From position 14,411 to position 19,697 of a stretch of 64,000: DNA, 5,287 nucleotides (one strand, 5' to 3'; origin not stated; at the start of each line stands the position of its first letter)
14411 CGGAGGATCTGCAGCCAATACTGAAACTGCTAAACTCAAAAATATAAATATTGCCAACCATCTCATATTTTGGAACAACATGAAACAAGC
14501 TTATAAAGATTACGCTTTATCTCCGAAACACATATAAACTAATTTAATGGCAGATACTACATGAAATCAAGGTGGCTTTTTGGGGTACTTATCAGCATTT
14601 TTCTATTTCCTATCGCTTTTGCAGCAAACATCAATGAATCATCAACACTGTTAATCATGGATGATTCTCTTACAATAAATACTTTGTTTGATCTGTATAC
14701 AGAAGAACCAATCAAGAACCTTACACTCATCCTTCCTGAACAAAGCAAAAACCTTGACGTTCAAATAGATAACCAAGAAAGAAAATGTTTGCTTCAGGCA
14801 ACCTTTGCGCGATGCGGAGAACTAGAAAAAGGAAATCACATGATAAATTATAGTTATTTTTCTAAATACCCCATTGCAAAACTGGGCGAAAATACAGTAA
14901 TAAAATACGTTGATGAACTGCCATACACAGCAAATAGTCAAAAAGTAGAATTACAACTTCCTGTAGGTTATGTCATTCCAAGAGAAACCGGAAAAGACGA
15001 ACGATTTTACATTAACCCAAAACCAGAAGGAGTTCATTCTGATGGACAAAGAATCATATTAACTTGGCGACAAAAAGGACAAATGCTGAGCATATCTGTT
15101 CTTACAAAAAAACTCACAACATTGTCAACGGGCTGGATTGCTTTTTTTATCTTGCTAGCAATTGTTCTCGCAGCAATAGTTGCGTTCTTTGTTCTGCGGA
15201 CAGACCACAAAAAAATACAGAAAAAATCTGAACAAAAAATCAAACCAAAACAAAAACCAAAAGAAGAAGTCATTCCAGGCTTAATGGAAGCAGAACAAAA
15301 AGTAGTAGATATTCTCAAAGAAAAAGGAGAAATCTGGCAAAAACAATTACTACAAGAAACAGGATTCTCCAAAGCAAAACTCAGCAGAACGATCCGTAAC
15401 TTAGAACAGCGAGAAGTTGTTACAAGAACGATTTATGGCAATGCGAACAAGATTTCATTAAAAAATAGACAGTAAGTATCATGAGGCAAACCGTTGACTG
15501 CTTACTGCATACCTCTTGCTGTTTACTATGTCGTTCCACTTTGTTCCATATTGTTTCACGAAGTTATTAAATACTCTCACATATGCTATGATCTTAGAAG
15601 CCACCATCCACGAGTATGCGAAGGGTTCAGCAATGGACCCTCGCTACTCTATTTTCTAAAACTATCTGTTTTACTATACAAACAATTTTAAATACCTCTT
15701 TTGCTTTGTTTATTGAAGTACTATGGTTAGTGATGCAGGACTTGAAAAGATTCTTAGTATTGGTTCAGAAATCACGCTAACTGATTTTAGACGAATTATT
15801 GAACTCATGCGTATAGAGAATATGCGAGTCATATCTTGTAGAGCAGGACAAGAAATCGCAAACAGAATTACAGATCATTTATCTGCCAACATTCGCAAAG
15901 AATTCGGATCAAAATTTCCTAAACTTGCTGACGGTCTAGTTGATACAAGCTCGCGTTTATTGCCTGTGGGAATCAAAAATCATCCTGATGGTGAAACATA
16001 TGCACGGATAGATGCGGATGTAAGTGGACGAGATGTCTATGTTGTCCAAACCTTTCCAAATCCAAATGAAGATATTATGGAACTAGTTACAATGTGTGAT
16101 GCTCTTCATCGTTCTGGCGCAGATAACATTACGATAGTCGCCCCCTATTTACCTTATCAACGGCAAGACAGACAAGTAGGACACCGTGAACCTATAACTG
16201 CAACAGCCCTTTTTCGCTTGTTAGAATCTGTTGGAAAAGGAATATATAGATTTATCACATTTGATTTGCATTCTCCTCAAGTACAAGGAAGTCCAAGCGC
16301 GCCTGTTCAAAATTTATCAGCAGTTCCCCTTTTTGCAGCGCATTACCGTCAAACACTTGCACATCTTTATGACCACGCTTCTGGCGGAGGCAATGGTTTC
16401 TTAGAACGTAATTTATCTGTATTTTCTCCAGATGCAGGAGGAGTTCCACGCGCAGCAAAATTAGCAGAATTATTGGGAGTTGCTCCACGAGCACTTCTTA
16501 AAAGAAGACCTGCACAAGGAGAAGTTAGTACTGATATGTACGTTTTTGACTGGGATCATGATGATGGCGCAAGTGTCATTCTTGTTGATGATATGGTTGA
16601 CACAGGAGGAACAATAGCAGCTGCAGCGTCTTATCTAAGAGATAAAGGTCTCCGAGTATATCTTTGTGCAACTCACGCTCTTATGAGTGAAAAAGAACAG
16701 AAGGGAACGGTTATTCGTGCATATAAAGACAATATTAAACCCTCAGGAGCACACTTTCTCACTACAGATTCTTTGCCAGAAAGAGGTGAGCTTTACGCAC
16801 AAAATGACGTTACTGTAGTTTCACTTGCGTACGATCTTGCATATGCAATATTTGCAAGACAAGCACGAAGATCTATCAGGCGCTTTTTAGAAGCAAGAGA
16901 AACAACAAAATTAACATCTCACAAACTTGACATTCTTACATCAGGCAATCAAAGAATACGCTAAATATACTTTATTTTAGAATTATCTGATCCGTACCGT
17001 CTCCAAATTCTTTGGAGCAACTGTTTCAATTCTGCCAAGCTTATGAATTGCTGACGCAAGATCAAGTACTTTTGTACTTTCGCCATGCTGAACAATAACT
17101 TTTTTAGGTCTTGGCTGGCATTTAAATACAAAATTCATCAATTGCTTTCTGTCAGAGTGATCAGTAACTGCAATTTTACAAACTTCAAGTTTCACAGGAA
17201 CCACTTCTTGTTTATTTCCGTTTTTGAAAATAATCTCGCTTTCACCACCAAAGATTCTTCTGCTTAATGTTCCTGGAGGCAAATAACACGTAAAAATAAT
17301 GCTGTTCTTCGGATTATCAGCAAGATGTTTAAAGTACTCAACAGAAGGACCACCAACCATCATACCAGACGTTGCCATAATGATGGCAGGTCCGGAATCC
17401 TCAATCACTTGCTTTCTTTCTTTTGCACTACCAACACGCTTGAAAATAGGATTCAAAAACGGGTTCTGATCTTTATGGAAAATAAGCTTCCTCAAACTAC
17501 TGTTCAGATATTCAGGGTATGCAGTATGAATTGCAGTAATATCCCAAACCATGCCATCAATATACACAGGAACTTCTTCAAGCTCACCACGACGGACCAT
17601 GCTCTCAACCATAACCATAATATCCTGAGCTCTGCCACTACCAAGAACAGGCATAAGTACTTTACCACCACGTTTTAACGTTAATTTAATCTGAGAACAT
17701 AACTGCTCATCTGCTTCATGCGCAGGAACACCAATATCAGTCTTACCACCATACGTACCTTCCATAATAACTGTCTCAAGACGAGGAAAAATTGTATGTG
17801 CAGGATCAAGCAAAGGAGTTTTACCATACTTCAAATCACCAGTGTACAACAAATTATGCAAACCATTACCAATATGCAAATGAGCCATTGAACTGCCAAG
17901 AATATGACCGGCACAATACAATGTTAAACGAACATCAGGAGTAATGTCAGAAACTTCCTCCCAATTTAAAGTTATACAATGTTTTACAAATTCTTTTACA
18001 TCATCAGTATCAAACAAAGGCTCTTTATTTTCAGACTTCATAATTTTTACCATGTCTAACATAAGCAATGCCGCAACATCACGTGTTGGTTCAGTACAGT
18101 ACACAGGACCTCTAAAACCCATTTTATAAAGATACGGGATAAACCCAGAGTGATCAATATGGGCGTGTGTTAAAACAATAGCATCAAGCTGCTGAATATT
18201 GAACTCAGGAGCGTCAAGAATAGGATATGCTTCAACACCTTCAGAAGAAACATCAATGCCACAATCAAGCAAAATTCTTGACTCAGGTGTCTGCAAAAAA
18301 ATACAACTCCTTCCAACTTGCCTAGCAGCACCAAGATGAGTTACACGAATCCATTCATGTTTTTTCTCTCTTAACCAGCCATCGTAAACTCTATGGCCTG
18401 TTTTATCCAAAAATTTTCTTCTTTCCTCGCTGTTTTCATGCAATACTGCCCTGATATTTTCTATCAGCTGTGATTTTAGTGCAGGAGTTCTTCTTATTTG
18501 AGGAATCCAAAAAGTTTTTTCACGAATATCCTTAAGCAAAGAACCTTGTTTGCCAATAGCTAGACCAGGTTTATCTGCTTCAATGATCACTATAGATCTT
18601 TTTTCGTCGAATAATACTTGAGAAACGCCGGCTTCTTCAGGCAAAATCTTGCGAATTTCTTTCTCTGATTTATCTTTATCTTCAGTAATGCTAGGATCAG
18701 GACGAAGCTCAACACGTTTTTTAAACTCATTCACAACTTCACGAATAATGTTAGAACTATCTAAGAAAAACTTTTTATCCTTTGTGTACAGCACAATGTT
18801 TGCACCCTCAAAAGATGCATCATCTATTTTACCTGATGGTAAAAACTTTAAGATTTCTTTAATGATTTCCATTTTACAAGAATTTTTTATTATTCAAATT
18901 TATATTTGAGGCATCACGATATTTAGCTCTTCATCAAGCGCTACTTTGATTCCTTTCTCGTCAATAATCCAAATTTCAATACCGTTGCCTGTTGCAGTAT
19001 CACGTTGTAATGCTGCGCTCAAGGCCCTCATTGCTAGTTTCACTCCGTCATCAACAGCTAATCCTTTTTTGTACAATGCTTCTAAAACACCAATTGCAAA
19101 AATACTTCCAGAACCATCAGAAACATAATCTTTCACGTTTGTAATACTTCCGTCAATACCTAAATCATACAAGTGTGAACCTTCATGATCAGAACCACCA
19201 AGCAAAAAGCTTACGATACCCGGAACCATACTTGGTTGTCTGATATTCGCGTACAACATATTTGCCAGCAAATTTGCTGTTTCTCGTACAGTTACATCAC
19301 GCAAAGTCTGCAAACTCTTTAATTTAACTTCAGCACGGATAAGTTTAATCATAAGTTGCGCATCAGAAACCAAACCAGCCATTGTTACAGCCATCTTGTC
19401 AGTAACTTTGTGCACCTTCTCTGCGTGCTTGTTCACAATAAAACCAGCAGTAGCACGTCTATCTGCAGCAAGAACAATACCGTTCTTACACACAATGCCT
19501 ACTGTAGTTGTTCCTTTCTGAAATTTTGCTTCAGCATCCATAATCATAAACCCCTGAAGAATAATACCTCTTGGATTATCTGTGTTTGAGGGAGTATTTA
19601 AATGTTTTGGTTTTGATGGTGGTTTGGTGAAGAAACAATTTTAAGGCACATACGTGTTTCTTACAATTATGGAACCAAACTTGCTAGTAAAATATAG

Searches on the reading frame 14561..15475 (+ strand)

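Call 9: search_protein_families(library=ncbifam, proteins=[window:14561-15475:+], max_evalue=0.00001)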
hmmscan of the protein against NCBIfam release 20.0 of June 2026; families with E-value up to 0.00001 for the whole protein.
window:14561-15475:+ (304 aa): 1 family
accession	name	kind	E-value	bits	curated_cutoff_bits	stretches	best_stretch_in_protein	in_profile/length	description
TIGR01884.1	cas_HTH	subfamily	4e-06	26.3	60.2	1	202-289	101-188/202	CRISPR-associated CARF protein Csa3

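Call 26: search_protein_families(library=pfam, proteins=[window:14561-15475:+], max_evalue=0.001)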
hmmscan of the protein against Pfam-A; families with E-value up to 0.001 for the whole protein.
window:14561-15475:+ (304 aa): 3 families
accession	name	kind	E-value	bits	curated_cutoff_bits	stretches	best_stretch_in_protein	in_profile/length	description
PF24034.1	DUF7343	-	2e-12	47.2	27.6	1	241-300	1-61/62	Domain of unknown function (DUF7343)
PF01047.28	MarR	-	4.9e-05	23.6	24.6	1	245-290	5-50/59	MarR family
PF12802.13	MarR_2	-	0.00054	20.5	27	0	256-290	18-53/61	MarR family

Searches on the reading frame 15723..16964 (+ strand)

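Call 8: search_protein_families(library=pfam, proteins=[window:15723-16964:+], max_evalue=0.00001)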
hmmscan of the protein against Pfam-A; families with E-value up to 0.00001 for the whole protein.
window:15723-16964:+ (413 aa): 2 families
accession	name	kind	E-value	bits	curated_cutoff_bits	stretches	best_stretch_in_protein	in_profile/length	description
PF13793.12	Pribosyltran_N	-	5e-30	104.2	25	1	34-171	1-117/117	N-terminal domain of ribose phosphate pyrophosphokinase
PF00156.33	Pribosyltran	-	1.1e-11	44.8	26.3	1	229-327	29-133/158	Phosphoribosyl transferase domain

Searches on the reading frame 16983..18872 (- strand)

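Call 8: search_protein_families(library=pfam, proteins=[window:16983-18872:-], max_evalue=0.00001)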
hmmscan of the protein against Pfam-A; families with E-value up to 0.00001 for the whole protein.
window:16983-18872:- (629 aa): 7 families
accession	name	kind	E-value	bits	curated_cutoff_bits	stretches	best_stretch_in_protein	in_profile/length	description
PF10996.14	Beta-Casp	-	3.7e-30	105.4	27.7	1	415-540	1-120/120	Beta-Casp domain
PF17214.9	KH_TffA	-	1.3e-18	67.2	22.6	1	2-62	6-67/68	Transcription termination factor FttA, KH domain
PF16661.11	Lactamase_B_6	-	2.8e-16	59.9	27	1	193-358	2-173/193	Metallo-beta-lactamase superfamily domain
PF00753.33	Lactamase_B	-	4.2e-14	53.4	22.7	1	187-363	5-171/196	Metallo-beta-lactamase superfamily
PF12706.13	Lactamase_B_2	-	1.2e-10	41.7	27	1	199-356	2-148/200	Beta-lactamase superfamily domain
PF07521.17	RMMBL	-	2.7e-08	34.1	21.6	1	558-620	2-63/63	Zn-dependent metallo-hydrolase RNA specificity domain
PF07650.23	KH_2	-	1.1e-06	28.9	22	1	72-119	5-53/78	KH domain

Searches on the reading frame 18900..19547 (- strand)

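Call 26: search_protein_families(library=pfam, proteins=[window:18900-19547:-], max_evalue=0.001)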
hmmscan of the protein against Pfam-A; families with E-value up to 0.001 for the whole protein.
window:18900-19547:- (215 aa): 1 family
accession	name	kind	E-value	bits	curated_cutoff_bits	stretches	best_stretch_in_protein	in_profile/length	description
PF00227.31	Proteasome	-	3.3e-50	170.8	22.4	1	10-195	2-189/189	Proteasome subunit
